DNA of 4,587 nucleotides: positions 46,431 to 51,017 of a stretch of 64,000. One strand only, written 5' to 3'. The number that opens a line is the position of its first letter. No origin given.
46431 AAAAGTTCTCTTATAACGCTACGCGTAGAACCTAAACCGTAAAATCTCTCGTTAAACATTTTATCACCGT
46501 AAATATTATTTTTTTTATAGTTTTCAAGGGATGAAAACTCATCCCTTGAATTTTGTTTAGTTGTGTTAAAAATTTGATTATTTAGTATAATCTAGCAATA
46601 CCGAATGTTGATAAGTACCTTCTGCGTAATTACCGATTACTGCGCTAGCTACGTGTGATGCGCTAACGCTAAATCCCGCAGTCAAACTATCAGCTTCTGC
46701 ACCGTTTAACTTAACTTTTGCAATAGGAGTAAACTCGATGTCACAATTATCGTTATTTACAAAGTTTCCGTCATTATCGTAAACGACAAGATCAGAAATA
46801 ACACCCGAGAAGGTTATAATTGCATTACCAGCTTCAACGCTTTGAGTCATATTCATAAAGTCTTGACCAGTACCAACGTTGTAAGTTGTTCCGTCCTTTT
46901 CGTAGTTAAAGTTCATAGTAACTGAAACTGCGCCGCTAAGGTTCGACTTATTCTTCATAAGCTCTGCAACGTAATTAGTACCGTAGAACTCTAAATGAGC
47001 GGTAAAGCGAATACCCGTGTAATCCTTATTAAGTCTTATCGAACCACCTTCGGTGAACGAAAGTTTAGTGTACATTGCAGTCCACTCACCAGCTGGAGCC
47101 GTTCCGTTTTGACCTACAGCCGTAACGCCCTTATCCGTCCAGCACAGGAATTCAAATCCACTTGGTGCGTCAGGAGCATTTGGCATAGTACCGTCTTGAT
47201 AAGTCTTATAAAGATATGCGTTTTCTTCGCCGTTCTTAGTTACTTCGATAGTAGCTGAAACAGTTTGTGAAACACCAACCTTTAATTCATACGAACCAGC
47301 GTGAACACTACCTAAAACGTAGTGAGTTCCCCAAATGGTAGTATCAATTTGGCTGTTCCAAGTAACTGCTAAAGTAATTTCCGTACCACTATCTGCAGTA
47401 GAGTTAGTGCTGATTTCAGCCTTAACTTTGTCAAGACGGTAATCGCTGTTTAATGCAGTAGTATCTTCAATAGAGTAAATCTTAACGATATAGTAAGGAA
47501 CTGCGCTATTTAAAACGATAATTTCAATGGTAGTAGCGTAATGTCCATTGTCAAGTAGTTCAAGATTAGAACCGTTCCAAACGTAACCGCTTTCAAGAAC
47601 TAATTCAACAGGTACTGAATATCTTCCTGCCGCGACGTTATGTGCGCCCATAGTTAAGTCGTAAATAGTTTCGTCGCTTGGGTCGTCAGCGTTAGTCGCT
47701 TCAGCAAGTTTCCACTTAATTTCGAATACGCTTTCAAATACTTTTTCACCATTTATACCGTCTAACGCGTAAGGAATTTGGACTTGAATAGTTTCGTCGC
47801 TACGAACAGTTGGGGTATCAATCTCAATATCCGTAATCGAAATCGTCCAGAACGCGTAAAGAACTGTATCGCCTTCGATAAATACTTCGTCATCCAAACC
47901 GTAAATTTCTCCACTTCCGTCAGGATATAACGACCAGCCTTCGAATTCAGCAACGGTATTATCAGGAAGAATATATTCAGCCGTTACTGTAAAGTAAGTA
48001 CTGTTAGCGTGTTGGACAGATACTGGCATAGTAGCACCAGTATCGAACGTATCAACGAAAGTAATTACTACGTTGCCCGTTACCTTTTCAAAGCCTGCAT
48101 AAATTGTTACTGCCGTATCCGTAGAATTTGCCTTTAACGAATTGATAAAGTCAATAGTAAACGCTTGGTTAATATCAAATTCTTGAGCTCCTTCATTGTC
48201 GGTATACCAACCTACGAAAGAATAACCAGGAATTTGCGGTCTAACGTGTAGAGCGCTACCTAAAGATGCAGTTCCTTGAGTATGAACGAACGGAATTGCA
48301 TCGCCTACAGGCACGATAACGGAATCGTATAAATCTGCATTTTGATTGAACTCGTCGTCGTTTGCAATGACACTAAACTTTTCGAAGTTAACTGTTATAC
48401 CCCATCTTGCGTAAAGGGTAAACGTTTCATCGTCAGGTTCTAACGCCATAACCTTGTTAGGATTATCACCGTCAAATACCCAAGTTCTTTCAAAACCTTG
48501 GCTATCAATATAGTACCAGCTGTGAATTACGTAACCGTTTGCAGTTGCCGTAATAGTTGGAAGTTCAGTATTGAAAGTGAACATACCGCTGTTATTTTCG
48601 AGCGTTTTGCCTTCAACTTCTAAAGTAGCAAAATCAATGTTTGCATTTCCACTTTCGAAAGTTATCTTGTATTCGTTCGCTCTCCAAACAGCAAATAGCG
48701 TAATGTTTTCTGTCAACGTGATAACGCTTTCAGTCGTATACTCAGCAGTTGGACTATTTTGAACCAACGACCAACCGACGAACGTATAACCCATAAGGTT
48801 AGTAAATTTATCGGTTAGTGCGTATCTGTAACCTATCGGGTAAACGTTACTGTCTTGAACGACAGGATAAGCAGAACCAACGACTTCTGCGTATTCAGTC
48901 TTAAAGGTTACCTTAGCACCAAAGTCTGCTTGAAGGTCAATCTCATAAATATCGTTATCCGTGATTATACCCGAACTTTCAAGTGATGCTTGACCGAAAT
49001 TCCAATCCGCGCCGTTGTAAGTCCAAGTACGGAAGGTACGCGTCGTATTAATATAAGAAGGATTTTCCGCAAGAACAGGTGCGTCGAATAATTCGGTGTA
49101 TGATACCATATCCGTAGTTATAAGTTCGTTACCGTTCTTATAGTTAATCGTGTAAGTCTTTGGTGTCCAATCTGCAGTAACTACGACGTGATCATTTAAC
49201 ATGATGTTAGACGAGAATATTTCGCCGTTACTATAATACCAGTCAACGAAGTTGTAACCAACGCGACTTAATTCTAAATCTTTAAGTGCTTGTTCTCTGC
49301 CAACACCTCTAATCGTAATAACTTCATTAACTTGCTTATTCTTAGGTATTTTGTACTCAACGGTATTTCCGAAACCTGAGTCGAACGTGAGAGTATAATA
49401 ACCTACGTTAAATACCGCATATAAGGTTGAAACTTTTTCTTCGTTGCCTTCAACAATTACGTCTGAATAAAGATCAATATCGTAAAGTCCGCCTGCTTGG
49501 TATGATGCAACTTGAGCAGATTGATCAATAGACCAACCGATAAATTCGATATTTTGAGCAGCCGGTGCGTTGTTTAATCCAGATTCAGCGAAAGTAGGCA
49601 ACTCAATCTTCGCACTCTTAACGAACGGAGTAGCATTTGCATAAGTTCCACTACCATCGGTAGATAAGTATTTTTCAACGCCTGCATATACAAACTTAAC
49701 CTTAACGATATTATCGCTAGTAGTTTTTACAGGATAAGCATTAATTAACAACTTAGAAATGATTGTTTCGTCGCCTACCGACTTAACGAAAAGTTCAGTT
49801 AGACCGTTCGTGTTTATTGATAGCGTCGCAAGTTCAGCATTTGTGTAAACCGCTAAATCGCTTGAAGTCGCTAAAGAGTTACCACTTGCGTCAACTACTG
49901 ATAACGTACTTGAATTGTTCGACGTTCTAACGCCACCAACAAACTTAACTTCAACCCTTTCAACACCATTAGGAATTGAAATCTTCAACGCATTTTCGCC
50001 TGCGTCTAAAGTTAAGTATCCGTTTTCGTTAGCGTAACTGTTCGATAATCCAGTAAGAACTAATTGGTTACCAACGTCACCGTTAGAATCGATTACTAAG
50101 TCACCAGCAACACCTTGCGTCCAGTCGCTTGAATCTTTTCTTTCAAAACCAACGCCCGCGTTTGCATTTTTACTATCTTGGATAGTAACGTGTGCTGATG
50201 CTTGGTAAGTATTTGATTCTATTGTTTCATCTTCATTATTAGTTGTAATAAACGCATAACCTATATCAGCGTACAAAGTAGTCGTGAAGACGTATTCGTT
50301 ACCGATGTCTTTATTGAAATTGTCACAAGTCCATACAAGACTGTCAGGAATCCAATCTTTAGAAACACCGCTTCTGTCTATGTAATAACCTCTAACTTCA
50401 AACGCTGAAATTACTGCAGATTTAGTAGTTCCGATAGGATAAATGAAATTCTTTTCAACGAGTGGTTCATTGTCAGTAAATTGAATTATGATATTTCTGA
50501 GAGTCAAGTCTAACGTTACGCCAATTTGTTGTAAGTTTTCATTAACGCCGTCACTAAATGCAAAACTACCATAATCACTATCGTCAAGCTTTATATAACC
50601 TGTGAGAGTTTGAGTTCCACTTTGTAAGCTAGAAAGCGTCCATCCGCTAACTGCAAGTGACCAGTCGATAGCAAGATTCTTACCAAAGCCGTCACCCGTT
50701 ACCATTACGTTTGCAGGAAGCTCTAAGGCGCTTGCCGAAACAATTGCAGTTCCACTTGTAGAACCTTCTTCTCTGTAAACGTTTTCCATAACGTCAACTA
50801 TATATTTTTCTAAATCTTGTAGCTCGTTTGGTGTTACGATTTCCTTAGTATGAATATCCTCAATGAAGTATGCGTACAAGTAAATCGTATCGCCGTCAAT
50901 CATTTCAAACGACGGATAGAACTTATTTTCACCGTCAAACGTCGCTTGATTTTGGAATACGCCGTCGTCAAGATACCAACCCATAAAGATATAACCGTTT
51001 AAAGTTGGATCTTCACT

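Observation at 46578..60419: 13.8-kb single ORF: secreted 4613-aa protein combining about 25 Listeria-Bacteroides repeats with a GH88/GH105-like catalytic domain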

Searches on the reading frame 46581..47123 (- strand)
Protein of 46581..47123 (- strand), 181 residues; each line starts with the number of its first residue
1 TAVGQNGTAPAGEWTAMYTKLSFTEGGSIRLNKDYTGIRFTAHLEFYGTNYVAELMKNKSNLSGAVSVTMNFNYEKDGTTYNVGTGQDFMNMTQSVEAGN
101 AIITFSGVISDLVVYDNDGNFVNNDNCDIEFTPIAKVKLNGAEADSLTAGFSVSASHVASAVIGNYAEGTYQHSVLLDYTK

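Call 50: search_protein_families(library=pfam, proteins=[window:46581-47123:-], max_evalue=1)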
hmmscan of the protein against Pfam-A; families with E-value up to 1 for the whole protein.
window:46581-47123:- (181 aa): 1 family
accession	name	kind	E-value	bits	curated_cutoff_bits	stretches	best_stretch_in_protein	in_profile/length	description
PF21821.3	Dit_like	-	0.065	13.8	24.2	1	67-126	4-60/127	Dit-like phage tail protein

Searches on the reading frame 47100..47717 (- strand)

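Call 50: search_protein_families(library=pfam, proteins=[window:47100-47717:-], max_evalue=1)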
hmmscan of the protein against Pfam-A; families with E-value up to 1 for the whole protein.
window:47100-47717:- (206 aa): 2 families
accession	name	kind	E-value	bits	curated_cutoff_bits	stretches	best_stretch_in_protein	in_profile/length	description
PF22058.2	X25_BaPul_like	-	0.024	15.2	27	0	130-154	33-57/87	Pullulanase X25 domain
PF13157.11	Enas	-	0.089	13.3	22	1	95-163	9-75/112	Endospore appendages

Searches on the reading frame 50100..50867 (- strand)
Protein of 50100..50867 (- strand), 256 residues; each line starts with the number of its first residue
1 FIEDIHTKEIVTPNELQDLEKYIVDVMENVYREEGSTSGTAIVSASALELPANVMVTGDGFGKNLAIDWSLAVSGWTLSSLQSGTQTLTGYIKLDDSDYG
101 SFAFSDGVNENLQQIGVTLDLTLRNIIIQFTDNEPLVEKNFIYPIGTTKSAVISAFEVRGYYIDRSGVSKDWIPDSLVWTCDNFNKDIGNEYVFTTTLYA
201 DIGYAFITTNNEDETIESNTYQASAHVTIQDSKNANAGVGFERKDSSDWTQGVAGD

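Call 50: search_protein_families(library=pfam, proteins=[window:50100-50867:-], max_evalue=1)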
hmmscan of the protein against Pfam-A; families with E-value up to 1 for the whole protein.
window:50100-50867:- (256 aa): 1 family
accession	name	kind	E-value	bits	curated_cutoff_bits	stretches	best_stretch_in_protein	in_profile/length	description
PF02538.19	Hydantoinase_B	-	0.081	11.8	26.8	1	95-157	229-288/519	Hydantoinase B/oxoprolinase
